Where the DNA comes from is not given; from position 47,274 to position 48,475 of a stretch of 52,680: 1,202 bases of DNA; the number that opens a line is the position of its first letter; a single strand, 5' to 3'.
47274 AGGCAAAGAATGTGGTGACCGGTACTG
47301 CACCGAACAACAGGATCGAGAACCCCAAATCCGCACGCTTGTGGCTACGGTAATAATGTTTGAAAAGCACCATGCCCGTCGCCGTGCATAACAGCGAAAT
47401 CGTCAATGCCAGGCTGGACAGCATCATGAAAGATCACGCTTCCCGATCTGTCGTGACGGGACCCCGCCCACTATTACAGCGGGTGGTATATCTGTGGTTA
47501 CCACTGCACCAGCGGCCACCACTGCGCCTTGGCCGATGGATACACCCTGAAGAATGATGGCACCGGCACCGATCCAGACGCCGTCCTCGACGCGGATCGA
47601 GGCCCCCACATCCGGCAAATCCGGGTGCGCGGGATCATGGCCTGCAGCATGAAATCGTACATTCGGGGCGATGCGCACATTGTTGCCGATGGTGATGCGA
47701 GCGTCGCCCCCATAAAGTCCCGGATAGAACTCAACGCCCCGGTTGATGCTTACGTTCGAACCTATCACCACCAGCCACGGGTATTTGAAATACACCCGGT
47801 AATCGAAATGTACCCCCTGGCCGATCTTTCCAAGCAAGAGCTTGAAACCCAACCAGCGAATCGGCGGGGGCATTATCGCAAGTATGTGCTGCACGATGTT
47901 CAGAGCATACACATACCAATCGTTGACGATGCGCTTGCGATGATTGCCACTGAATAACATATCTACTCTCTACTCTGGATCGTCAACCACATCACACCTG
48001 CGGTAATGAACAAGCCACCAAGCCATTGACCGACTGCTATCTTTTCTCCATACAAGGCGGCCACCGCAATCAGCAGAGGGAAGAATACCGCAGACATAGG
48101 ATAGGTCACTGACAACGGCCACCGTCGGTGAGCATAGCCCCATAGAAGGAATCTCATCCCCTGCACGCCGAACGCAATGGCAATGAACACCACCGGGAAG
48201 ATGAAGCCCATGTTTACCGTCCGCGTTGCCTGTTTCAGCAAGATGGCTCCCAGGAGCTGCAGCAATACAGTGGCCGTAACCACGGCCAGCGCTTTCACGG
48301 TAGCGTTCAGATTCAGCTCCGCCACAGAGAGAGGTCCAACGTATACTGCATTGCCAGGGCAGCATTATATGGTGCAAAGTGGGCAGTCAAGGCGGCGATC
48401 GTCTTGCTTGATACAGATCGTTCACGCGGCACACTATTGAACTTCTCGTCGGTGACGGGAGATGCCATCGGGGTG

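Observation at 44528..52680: Arn/Gtr-style lipid-carrier sugar-modification module built around a WecE aminotransferase, a sulfotransferase and putative GT-C enzymes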

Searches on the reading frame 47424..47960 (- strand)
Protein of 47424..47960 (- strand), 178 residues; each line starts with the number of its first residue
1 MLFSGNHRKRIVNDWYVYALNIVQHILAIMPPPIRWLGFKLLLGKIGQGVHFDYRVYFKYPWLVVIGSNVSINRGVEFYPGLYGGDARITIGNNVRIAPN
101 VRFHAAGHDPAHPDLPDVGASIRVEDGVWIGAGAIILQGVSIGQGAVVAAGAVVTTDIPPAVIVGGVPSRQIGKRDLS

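Call 5: search_protein_families(library=pfam, proteins=[window:47424-47960:-], max_evalue=0.01)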
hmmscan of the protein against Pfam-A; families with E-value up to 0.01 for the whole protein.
window:47424-47960:- (178 aa): 2 families
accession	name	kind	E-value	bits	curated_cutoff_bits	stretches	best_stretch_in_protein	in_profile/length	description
PF00132.30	Hexapep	-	1.4e-14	53.5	27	1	122-155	2-35/36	Bacterial transferase hexapeptide (six repeats)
PF14602.12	Hexapep_2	-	1.2e-08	35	27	1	122-155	2-33/34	Hexapeptide repeat of succinyl-transferase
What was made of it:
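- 47424..47960 (-): Left-handed beta-helix acetyltransferase of the LacA/Maa/WcaF (O-acetyltransferase) type. An optional cassette member. Pfam Hexapep 1.4e-14 (call 5).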

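Call 6: search_protein_families(library=ncbifam, proteins=[window:47424-47960:-], max_evalue=0.01)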
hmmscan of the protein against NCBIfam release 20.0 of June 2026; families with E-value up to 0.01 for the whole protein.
window:47424-47960:- (178 aa): 40 families (the best 25 are shown)
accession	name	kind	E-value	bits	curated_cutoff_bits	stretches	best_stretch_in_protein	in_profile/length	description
NF007797.0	PRK10502.1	subfamily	1.4e-25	90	192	1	10-175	20-179/183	WcaF family extracellular polysaccharide biosynthesis acetyltransferase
NF007076.0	PRK09527.1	equivalog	2.1e-21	76.3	347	1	40-173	52-183/203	galactoside O-acetyltransferase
NF038307.1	EPS_acetyl_HpsU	equivalog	2.4e-18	66.4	305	1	15-171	25-174/178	hormogonium polysaccharide biosynthesis acetyltransferase HpsU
NF000311.1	Vat_ABCDEFH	equivalog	1.8e-16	60.3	300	1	49-175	40-164/201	Vat family streptogramin A O-acetyltransferase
NF000504.1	stregram_VatH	exception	1.2e-15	58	475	1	52-175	50-171/216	streptogramin A O-acetyltransferase Vat(H)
TIGR03532.1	DapD_Ac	equivalog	5.5e-15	55.6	231.75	1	116-174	155-213/231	2,3,4,5-tetrahydropyridine-2,6-dicarboxylate N-acetyltransferase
NF007499.0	PRK10092.1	equivalog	7.3e-15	55.2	314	1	88-173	93-181/183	maltose O-acetyltransferase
NF033468.1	stregram_VatI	exception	2.8e-14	53.4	415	1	51-175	44-166/208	streptogramin A O-acetyltransferase Vat(I)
TIGR03308.1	phn_thr-fam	hypoth_equivalog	2.9e-14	53.4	201.65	1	123-175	110-162/204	phosphonate metabolim protein, transferase hexapeptide repeat family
NF041874.1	EPS_EpsC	equivalog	3.4e-14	52.9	150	1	46-175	64-167/168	serine O-acetyltransferase EpsC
TIGR03570.1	NeuD_NnaD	subfamily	1.3e-13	51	160.8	1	118-170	150-202/202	NeuD/PglB/VioB family sugar acetyltransferase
NF000101.1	stregram_VatA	exception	8.2e-13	48.5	450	1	51-175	50-172/219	streptogramin A O-acetyltransferase Vat(A)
NF000097.1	stregram_VatC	exception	2.8e-12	47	425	1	106-173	104-170/212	streptogramin A O-acetyltransferase Vat(C)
NF000490.1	chloram_CatB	equivalog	3.7e-12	46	350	1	124-175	113-164/210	type B chloramphenicol O-acetyltransferase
NF000111.1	stregram_VatD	exception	8.8e-12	45.2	400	1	49-175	43-167/209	streptogramin A O-acetyltransferase Vat(D)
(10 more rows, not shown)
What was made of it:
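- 47424..47960 (-): NCBIfam WcaF family 1.4e-25 and LacA 2e-21 (call 6).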

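Call 42: search_solved_structures(query=window:47424-47960:-, max_evalue=0.00001)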
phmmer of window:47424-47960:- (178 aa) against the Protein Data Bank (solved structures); distinct sequences matched with E-value up to 0.00001: 63 (the best 60 are shown).
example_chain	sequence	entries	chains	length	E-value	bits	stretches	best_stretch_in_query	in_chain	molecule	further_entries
1kqa_A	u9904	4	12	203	8.6e-20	74.3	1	41-173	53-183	GALACTOSIDE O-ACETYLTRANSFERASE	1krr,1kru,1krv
3srt_A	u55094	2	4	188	3.8e-19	72.2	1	40-174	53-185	Maltose O-acetyltransferase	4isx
4egg_A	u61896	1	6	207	6.2e-17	65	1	47-176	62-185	Putative acetyltransferase SACOL2570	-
3ect_A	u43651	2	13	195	1.2e-16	64.1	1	60-172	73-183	Hexapeptide-repeat containing-acetyltransferase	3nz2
4dcl_A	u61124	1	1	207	1.3e-16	64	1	58-176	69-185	Putative acetyltransferase SACOL2570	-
3ftt_A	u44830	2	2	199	1.5e-16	63.7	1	59-176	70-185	Putative acetyltransferase SACOL2570 | Galactoside O-acetyltransferase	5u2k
3v4e_A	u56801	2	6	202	1.6e-16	63.7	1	59-176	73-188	Galactoside O-acetyltransferase | Putative acetyltransferase SACOL2570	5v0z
3hjj_A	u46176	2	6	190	2.5e-16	63.1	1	87-172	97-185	Maltose O-acetyltransferase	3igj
6ag8_C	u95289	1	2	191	1.1e-15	60.9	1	88-174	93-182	Maltose O-acetyltransferase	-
1ocx_A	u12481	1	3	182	1.2e-15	60.8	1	88-174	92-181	MALTOSE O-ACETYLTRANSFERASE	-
2ic7_A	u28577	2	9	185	1.6e-13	53.9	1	40-172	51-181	Maltose transacetylase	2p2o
3r8y_A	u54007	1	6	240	2.6e-13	53.2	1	110-174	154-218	2,3,4,5-tetrahydropyridine-2,6-dicarboxylate N-acetyltransferase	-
4mzu_A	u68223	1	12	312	1.3e-11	47.7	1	64-173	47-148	WxcM-like protein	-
6x3c_A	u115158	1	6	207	2.5e-11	46.8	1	51-175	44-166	Virginiamycin A acetyltransferase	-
6x3j_A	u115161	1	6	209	2.5e-11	46.7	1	51-175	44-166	Virginiamycin A acetyltransferase,VatA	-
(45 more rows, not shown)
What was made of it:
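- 47424..47960 (-): PDB LacA 9e-20 and Maa 4e-19, with sugar N-acetyltransferases much weaker (call 42).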

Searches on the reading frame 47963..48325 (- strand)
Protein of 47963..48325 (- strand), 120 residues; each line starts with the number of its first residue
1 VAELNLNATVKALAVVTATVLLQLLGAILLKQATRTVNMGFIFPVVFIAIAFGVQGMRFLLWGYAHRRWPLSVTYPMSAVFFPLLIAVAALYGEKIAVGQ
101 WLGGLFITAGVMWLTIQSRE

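Call 5: search_protein_families(library=pfam, proteins=[window:47963-48325:-], max_evalue=0.01)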
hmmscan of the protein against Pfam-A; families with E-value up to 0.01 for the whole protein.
window:47963-48325:- (120 aa): 0 families

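Call 6: search_protein_families(library=ncbifam, proteins=[window:47963-48325:-], max_evalue=0.01)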
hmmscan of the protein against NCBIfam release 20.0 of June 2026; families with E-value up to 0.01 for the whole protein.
window:47963-48325:- (120 aa): 3 families
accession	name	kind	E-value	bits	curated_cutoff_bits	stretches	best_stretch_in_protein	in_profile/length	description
NF011625.2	PRK15051.1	equivalog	7.1e-08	32.6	92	1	14-114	5-107/111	4-amino-4-deoxy-L-arabinose-phosphoundecaprenol flippase subunit ArnE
TIGR03340.1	phn_DUF6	hypoth_equivalog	0.00012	21.8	288.15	1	18-118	38-137/281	phosphonate utilization associated putative membrane protein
NF002816.2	PRK02971.1-2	equivalog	0.0017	18.8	99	1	30-115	29-117/120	4-amino-4-deoxy-L-arabinose-phosphoundecaprenol flippase subunit ArnF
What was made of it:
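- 47963..48325 (-): Small 4-TM protein B (ArnF-like half of a putative heterodimeric flippase). NCBIfam ArnE 7e-8 and ArnF 2e-3, both below cutoff (call 6).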

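Call 97: search_protein_families(library=pfam, proteins=[window:47963-48325:-], max_evalue=10)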
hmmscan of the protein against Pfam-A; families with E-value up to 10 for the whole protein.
window:47963-48325:- (120 aa): 2 families
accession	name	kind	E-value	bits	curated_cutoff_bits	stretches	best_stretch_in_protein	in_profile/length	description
PF00892.27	EamA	-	0.015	16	28.2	1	16-115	36-134/135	EamA-like transporter family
PF13493.11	DUF4118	-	2.5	8.4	28.4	0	12-54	5-44/107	Domain of unknown function (DUF4118)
